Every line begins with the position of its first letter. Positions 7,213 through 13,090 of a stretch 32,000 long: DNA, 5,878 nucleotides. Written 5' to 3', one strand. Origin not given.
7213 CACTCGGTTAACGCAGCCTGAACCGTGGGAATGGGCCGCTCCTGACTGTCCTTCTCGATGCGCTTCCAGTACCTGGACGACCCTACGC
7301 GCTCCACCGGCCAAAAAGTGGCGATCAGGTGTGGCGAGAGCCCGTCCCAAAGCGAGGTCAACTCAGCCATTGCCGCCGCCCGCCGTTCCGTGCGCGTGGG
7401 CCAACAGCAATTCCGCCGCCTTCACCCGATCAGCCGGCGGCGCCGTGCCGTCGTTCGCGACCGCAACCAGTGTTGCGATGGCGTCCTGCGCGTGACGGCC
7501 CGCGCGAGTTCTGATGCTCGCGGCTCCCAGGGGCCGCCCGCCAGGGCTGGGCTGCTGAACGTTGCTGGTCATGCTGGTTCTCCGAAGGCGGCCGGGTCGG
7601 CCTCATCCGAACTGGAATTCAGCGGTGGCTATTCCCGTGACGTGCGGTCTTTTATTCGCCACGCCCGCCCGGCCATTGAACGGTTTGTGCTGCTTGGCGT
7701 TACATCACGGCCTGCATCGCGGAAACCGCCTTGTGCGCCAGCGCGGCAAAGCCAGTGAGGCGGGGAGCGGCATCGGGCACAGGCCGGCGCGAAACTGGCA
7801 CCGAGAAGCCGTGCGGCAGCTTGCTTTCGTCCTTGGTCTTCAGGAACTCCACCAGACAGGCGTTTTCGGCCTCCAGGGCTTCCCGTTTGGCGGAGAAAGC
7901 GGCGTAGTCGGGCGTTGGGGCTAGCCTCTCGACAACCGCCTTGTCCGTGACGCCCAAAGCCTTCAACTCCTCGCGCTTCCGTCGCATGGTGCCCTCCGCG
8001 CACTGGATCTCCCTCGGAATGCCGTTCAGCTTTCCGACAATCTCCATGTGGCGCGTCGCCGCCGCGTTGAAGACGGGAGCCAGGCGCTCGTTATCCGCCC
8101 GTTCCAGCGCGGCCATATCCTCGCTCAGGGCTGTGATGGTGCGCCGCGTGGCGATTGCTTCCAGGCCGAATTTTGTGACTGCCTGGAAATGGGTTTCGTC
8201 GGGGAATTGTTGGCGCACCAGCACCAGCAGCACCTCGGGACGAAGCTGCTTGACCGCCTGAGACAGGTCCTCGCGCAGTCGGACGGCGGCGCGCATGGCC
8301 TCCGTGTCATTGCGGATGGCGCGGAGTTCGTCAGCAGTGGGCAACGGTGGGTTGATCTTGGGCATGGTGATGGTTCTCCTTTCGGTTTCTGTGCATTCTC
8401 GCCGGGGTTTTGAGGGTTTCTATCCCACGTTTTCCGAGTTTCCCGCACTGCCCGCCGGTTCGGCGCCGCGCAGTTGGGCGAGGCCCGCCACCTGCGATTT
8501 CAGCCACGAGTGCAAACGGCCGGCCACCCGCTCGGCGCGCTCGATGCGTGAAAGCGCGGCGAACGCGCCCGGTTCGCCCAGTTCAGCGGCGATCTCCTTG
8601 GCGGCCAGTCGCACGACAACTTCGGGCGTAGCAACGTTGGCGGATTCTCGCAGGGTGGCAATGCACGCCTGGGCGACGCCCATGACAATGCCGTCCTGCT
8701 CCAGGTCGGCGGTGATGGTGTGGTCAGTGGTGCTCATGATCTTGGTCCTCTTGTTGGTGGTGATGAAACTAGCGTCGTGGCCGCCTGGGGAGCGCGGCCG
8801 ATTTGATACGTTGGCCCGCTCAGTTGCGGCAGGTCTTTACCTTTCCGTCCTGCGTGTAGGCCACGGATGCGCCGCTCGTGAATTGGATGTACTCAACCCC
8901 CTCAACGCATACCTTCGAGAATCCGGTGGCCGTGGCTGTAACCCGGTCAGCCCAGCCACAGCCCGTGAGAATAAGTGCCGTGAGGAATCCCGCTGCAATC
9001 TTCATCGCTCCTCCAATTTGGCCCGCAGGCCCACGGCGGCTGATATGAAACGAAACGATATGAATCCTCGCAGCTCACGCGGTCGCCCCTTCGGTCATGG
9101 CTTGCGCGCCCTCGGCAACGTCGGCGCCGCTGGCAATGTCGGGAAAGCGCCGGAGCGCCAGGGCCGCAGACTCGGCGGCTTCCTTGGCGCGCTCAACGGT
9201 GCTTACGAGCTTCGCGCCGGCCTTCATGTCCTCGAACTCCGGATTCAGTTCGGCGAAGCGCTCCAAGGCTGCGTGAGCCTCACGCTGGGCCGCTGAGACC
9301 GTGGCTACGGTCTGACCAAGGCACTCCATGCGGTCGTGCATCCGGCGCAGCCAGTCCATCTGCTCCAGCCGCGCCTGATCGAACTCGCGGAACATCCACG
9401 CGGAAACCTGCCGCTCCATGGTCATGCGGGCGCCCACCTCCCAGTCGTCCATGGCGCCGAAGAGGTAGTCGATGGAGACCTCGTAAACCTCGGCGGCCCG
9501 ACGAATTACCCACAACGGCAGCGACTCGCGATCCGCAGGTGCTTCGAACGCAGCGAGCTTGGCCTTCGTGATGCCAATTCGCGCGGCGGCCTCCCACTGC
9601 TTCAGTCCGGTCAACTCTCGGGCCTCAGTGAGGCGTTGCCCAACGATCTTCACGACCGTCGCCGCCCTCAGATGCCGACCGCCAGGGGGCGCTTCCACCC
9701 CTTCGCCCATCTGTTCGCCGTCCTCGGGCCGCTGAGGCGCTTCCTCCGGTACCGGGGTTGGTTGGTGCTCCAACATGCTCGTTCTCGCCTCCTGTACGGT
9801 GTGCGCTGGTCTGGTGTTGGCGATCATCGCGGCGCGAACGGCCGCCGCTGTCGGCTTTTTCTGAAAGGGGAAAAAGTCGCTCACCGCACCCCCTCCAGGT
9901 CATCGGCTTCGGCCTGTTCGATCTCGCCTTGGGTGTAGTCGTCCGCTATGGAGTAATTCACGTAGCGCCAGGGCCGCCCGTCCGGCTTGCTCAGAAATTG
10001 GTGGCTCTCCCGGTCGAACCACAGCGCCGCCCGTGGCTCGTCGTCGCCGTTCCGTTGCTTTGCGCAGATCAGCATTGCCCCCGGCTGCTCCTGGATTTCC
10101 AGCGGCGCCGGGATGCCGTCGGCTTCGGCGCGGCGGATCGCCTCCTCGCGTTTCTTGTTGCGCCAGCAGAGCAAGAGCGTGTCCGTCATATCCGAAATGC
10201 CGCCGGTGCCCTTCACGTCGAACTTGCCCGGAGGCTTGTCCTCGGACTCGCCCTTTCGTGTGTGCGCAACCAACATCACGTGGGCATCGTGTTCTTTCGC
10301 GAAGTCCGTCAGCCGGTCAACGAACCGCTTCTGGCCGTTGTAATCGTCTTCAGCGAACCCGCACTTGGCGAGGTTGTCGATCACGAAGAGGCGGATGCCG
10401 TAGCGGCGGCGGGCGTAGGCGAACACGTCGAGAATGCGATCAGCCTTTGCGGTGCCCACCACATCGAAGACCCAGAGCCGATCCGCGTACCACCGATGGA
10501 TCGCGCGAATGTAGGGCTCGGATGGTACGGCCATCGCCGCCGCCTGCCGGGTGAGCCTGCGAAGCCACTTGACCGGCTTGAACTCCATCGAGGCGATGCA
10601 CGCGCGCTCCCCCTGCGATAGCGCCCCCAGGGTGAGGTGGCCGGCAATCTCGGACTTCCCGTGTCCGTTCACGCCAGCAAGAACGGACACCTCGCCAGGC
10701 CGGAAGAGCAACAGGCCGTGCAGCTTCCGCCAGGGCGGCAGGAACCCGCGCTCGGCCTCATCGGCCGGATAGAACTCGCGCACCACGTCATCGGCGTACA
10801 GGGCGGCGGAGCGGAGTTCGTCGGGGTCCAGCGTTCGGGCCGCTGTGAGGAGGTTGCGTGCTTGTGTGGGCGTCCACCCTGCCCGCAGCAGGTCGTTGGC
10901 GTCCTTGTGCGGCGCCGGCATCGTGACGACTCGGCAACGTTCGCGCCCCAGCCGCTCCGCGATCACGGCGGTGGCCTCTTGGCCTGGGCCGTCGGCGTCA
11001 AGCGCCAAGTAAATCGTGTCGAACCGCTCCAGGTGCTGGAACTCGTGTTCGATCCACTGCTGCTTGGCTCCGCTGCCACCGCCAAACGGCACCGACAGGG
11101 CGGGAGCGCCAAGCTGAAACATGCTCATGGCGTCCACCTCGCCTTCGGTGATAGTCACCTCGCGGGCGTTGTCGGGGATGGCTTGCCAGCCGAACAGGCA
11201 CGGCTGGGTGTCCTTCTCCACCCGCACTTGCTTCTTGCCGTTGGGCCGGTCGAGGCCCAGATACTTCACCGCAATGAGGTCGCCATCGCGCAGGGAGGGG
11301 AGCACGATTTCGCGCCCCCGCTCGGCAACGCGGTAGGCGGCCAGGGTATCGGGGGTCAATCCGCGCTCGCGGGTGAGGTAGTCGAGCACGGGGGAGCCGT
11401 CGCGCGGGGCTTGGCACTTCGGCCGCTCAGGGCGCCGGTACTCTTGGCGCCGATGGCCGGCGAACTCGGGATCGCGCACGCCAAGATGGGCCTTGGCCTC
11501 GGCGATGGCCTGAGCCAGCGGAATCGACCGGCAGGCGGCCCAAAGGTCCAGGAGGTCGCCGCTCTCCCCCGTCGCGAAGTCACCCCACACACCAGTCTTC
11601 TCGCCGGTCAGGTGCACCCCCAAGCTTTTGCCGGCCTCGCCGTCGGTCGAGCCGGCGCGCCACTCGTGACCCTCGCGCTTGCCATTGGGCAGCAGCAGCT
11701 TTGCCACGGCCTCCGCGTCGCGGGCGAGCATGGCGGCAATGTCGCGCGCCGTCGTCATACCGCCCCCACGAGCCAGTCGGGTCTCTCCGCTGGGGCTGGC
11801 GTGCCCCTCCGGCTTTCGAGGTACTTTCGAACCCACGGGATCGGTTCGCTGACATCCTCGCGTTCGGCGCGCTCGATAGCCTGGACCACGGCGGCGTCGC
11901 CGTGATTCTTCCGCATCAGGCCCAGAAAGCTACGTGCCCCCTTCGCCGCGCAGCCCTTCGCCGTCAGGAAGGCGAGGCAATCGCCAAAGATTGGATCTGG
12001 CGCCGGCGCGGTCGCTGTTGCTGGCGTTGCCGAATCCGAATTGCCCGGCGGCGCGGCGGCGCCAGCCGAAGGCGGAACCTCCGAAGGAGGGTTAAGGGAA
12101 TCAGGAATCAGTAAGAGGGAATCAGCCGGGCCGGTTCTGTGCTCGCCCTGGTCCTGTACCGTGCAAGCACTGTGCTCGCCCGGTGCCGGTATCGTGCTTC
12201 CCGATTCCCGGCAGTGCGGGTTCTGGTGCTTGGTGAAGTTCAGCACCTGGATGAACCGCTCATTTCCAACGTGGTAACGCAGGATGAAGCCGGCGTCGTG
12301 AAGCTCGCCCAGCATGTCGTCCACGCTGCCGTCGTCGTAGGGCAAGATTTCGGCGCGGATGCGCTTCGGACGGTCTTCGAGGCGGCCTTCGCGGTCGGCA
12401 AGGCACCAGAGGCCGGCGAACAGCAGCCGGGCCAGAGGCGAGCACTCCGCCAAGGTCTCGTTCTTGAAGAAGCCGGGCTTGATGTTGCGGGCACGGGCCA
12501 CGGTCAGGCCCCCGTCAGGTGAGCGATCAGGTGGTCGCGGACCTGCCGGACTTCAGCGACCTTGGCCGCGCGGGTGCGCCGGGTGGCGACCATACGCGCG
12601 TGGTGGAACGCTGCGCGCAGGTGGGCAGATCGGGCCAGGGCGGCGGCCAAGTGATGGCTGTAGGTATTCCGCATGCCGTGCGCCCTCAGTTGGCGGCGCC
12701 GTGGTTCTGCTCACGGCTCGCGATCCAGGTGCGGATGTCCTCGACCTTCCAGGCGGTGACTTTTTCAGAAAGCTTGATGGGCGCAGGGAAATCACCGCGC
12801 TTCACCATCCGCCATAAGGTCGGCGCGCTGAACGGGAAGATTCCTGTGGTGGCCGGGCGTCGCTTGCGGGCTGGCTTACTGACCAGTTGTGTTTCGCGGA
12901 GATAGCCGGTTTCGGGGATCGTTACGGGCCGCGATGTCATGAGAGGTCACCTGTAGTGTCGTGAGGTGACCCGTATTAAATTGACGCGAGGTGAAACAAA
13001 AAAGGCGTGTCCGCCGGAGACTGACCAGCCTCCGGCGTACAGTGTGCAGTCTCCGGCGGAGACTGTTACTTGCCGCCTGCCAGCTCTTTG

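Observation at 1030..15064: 14-kb capsid-less, integrase-bounded, satellite-like island splitting the gmk / yicC neighbourhood at a non-tRNA site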

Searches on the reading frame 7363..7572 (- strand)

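Call 11: search_protein_families(library=pfam, max_evalue=0.01, proteins=[window:7363-7572:-])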
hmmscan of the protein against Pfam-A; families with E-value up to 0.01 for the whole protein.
window:7363-7572:- (69 aa): 0 families

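Call 21: search_protein_families(library=phrogs, max_evalue=0.01, proteins=[window:7363-7572:-])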
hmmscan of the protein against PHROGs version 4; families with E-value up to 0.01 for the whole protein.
window:7363-7572:- (69 aa): 1 family
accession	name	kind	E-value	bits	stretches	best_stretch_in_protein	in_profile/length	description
phrog_15261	-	unknown function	2e-05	26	1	12-63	16-72/99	-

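Call 94: search_protein_families(library=ncbifam, max_evalue=0.01, proteins=[window:7363-7572:-])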
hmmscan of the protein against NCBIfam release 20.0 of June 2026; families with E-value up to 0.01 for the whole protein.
window:7363-7572:- (69 aa): 0 families

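Call 118: search_protein_families(library=pfam, max_evalue=0.5, proteins=[window:7363-7572:-])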
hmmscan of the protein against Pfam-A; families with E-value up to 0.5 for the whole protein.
window:7363-7572:- (69 aa): 1 family
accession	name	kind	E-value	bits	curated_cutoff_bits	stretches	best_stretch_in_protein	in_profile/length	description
PF13305.11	TetR_C_33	-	0.011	16.8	26.8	1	22-64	33-78/103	Tetracyclin repressor-like, C-terminal domain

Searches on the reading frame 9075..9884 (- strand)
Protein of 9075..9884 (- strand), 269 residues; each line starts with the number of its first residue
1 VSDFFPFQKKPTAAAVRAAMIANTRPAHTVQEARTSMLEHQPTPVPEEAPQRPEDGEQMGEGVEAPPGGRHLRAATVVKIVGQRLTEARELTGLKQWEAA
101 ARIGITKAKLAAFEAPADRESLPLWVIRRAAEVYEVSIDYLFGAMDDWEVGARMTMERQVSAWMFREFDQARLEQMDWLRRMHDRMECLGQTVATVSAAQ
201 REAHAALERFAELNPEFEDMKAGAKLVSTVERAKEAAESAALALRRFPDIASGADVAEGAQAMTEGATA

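Call 12: search_protein_families(library=pfam, max_evalue=0.01, proteins=[window:9075-9884:-])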
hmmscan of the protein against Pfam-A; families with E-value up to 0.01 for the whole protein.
window:9075-9884:- (269 aa): 3 families
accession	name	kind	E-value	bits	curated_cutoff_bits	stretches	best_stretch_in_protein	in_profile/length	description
PF13560.12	HTH_31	-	4.2e-07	30.6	27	1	82-137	3-57/64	Helix-turn-helix domain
PF11254.13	DUF3053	-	0.00048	20.2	23.9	1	170-230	89-147/219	Protein of unknown function (DUF3053)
PF12844.13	HTH_19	-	0.0039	17.5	30.2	1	82-142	1-59/64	Helix-turn-helix domain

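Call 21: search_protein_families(library=phrogs, max_evalue=0.01, proteins=[window:9075-9884:-])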
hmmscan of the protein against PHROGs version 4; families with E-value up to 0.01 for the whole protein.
window:9075-9884:- (269 aa): 7 families
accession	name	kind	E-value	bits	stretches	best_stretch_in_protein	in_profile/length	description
phrog_2439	-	transcription regulation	7.8e-07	29.3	1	77-250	4-143/367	transcriptional regulator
phrog_8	-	transcription regulation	3.4e-06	27.7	1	79-150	160-224/346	transcriptional regulator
phrog_7396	-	unknown function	3.3e-05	24.6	1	78-151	13-87/227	-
phrog_3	-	transcription regulation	0.00091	20.1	1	77-178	85-174/430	transcriptional repressor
phrog_2328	-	transcription regulation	0.0018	19.1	1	81-143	16-76/128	transcriptional repressor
phrog_7241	-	transcription regulation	0.007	17.4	0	84-141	65-120/122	transcriptional regulator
phrog_2967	-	transcription regulation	0.0096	16.5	0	78-144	8-72/225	transcriptional regulator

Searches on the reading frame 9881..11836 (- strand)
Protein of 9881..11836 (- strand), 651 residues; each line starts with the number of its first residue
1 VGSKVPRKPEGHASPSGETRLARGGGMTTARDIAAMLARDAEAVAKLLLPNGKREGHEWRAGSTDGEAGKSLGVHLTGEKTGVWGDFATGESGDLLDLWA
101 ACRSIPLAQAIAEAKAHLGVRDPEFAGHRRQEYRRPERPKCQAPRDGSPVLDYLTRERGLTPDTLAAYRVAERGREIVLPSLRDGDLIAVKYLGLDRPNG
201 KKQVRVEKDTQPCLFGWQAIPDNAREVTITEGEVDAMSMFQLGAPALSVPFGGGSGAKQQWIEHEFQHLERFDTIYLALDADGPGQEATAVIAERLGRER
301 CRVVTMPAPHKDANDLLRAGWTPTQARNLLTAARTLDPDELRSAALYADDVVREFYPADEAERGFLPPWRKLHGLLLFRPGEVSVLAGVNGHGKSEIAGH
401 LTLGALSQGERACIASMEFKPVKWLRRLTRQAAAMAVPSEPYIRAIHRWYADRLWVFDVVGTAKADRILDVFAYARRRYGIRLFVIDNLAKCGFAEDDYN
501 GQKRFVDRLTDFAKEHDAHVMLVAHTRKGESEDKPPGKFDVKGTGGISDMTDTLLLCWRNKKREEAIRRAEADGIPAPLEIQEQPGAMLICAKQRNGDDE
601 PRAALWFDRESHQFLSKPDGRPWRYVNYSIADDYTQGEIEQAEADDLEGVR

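Call 12: search_protein_families(library=pfam, max_evalue=0.01, proteins=[window:9881-11836:-])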
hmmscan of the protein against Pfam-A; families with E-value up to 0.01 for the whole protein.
window:9881-11836:- (651 aa): 6 families
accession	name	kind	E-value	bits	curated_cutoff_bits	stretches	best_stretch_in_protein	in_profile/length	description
PF13481.12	AAA_25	-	6.4e-14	52.5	27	1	365-530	18-194/195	AAA domain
PF13155.12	Toprim_2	-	1.2e-11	45.2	22.1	1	229-317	2-88/88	Toprim-like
PF03796.21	DnaB_C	-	1.8e-07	31.3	27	1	378-614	16-253/255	DnaB-like helicase C terminal domain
PF13362.12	Toprim_3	-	1.5e-05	25.8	27.2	1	264-319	38-91/95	Toprim domain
PF13662.12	Toprim_4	-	7.1e-05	23.4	25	1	226-303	2-81/85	Toprim domain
PF06745.19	ATPase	-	0.0013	18.6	26.6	1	380-532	18-170/231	KaiC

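Call 21: search_protein_families(library=phrogs, max_evalue=0.01, proteins=[window:9881-11836:-])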
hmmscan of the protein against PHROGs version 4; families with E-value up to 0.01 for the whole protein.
window:9881-11836:- (651 aa): 13 families
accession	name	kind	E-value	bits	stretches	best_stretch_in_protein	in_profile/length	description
phrog_239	-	DNA, RNA and nucleotide metabolism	2.7e-122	411.3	1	35-622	15-604/801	DNA primase/helicase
phrog_5482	-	unknown function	7.2e-59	200.2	1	365-644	33-326/341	-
phrog_19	-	DNA, RNA and nucleotide metabolism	8.2e-22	78.8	1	346-601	313-565/621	DnaB-like replicative helicase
phrog_47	-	DNA, RNA and nucleotide metabolism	8e-21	75.3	1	21-321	7-326/947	DNA primase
phrog_23248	-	DNA, RNA and nucleotide metabolism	3e-14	53.8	1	540-634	2-99/111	DNA primase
phrog_849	-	DNA, RNA and nucleotide metabolism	1e-13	52.1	1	207-350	222-354/435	DNA primase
phrog_243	-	DNA, RNA and nucleotide metabolism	3.3e-12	46.9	1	482-614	144-265/273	DnaB-like replicative helicase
phrog_510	-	DNA, RNA and nucleotide metabolism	2.2e-11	44.2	1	33-320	19-348/667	DNA primase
phrog_13004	-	unknown function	9.6e-05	22.3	1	30-103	9-78/363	-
phrog_6088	-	DNA, RNA and nucleotide metabolism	0.00027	20.5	1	190-318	152-281/772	DNA primase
phrog_906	-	DNA, RNA and nucleotide metabolism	0.0012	18.6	1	462-612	606-742/872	DNA polymerase/primase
phrog_32971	-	unknown function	0.0037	17.9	1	592-627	3-39/58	-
phrog_6012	-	DNA, RNA and nucleotide metabolism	0.0058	16.9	0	376-533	143-300/447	DNA helicase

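Call 41: find_related_loci(query=window:9881-11836:-, collection=viral_contigs, flank=10000)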
Query window:9881-11836:- (651 aa) in viral_contigs; peptide patterns used: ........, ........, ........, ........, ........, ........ (x = any residue, [..] = any of these).
600 stretches matched a pattern (row limit reached: there are more); 599 encode a relative of the query (tblastn E <= 1e-3); the best 80 are kept; 80 distinct loci.
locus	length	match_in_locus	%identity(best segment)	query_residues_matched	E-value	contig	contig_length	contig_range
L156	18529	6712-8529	55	19-628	0e+0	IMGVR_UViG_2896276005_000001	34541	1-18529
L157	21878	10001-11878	48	5-629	0e+0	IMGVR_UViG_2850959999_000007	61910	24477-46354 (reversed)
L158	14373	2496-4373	48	5-629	0e+0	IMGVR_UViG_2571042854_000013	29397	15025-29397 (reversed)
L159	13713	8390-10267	48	5-629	0e+0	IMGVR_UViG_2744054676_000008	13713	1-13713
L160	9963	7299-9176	48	5-629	0e+0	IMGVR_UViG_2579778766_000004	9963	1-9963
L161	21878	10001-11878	48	5-629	0e+0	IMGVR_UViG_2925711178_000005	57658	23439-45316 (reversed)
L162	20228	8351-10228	48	5-629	0e+0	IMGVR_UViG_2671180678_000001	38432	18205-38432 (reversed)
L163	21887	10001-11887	47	8-629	0e+0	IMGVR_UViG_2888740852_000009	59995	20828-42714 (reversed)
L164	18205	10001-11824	48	22-641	0e+0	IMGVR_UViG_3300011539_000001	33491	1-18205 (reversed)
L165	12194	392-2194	49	23-629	0e+0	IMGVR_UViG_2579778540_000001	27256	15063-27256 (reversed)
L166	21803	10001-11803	49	23-629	0e+0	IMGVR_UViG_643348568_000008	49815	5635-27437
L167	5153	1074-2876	49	23-629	0e+0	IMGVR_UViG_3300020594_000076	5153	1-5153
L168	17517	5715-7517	48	23-629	0e+0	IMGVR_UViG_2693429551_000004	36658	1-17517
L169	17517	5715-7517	48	23-629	0e+0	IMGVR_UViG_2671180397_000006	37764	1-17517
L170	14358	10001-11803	48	23-629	0e+0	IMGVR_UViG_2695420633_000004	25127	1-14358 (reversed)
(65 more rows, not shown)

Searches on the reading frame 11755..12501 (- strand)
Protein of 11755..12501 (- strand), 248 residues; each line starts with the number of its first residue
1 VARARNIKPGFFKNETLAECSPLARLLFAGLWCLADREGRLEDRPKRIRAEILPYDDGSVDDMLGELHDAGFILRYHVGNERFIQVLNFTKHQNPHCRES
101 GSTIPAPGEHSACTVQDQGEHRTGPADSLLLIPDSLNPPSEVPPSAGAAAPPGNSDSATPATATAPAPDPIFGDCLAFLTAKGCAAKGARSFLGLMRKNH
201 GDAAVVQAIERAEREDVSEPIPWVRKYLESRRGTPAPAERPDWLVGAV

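Call 12: search_protein_families(library=pfam, max_evalue=0.01, proteins=[window:11755-12501:-])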
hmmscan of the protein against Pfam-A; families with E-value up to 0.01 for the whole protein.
window:11755-12501:- (248 aa): 0 families

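Call 21: search_protein_families(library=phrogs, max_evalue=0.01, proteins=[window:11755-12501:-])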
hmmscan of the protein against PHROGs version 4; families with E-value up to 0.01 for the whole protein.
window:11755-12501:- (248 aa): 9 families
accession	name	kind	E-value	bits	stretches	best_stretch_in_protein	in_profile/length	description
phrog_16167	-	DNA, RNA and nucleotide metabolism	3.4e-57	195.5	1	1-143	1-151/315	replication initiation protein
phrog_17247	-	unknown function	7.3e-55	187.4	2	1-120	1-120/295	-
phrog_12556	-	DNA, RNA and nucleotide metabolism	1.5e-41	144.1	1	1-106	1-106/347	replication initiation protein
phrog_1408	-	DNA, RNA and nucleotide metabolism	1.5e-23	84.7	1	1-112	1-116/302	replication initiation protein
phrog_2149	-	DNA, RNA and nucleotide metabolism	6.7e-18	66.5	1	2-114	1-120/289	replication initiation protein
phrog_5810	-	DNA, RNA and nucleotide metabolism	5.3e-17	63.3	1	2-144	2-139/268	replication initiation protein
phrog_8130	-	unknown function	9.4e-12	45.7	1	1-78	11-88/434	-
phrog_270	-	DNA, RNA and nucleotide metabolism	5.2e-11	43.5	1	16-151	38-152/383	replication initiation protein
phrog_5718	-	DNA, RNA and nucleotide metabolism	5.7e-10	39.7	1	1-97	1-103/394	HNH endonuclease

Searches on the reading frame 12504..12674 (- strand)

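Call 12: search_protein_families(library=pfam, max_evalue=0.01, proteins=[window:12504-12674:-])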
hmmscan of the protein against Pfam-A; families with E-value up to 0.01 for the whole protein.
window:12504-12674:- (56 aa): 0 families

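Call 21: search_protein_families(library=phrogs, max_evalue=0.01, proteins=[window:12504-12674:-])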
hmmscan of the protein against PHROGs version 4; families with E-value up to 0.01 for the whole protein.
window:12504-12674:- (56 aa): 1 family
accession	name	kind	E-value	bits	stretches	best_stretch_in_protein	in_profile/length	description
phrog_23733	-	unknown function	0.0049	18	1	11-55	15-59/62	-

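Call 94: search_protein_families(library=ncbifam, max_evalue=0.01, proteins=[window:12504-12674:-])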
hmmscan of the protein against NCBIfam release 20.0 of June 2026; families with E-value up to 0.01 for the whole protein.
window:12504-12674:- (56 aa): 0 families

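Call 118: search_protein_families(library=pfam, max_evalue=0.5, proteins=[window:12504-12674:-])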
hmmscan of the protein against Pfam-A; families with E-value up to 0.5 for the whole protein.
window:12504-12674:- (56 aa): 2 families
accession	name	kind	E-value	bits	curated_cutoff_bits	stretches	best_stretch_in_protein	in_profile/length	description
PF17925.6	TetR_C_20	-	0.056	14.1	26.5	1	8-54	14-59/107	Tetracyclin repressor-like, C-terminal domain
PF11324.13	DUF3126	-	0.3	11.4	25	1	17-51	7-40/63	Protein of unknown function (DUF3126)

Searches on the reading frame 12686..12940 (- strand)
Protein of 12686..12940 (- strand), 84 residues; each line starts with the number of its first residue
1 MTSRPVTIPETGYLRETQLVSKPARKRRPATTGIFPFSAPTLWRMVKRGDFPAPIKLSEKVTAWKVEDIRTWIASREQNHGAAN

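Call 12: search_protein_families(library=pfam, max_evalue=0.01, proteins=[window:12686-12940:-])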
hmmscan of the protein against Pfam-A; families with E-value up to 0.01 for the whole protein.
window:12686-12940:- (84 aa): 2 families
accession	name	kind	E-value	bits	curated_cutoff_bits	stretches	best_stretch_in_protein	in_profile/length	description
PF05930.18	Phage_AlpA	-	1.1e-05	25.6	21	1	37-73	15-51/51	Prophage CP4-57 regulatory protein (AlpA)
PF12728.13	HTH_17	-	0.0013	19.4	27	1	37-76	13-50/51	Helix-turn-helix domain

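Call 118: search_protein_families(library=pfam, max_evalue=0.5, proteins=[window:12686-12940:-])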
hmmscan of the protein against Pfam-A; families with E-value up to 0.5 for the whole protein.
window:12686-12940:- (84 aa): 2 families
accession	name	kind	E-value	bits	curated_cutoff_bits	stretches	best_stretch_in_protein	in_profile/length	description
PF05930.18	Phage_AlpA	-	1.1e-05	25.6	21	1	37-73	15-51/51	Prophage CP4-57 regulatory protein (AlpA)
PF12728.13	HTH_17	-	0.0013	19.4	27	1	37-76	13-50/51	Helix-turn-helix domain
